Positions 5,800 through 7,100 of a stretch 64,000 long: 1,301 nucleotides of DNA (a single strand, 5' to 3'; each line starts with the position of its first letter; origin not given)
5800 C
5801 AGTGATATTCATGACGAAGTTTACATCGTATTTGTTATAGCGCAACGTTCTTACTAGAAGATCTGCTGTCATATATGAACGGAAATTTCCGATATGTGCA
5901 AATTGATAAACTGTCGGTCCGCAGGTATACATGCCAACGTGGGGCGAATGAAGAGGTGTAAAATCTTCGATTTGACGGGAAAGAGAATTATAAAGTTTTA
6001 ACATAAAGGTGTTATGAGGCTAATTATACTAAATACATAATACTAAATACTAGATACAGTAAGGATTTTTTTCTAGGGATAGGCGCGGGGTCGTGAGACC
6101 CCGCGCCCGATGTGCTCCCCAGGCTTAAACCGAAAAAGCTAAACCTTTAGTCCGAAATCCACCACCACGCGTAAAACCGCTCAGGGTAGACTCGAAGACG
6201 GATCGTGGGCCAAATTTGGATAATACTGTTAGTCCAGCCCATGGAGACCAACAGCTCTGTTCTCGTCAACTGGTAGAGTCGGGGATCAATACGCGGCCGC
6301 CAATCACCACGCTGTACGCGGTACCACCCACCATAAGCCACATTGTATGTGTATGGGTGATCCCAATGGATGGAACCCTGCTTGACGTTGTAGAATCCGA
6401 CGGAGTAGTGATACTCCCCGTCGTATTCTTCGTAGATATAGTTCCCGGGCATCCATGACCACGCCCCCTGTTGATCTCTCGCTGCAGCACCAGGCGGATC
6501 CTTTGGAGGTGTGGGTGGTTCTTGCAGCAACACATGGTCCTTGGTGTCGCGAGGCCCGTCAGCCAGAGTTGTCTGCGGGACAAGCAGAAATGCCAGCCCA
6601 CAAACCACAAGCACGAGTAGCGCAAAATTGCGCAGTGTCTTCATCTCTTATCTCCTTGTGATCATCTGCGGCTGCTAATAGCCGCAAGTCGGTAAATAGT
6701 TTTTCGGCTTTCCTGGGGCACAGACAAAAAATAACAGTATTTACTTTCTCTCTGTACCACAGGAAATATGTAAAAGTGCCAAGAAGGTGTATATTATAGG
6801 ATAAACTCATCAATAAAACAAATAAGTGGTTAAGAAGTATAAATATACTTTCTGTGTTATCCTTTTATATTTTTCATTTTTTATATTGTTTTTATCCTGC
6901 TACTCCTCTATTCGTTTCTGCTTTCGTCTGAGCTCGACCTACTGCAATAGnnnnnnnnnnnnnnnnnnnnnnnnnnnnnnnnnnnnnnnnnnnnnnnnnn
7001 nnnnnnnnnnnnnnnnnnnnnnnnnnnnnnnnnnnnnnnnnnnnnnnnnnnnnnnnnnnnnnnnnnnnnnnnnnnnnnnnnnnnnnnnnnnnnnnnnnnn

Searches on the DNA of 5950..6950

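Call 94: search_rna_families(source=window, start=5950, end=6950, threshold=evalue, max_evalue=1)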
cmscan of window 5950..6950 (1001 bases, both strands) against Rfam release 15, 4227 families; matches with E-value up to 1: 1.
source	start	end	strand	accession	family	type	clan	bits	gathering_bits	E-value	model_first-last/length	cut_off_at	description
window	6474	6550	-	RF02211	ZFAT-AS1_1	Gene; lncRNA;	-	17.4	80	0.64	1-79/79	no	ZFAT antisense RNA 1 conserved region 1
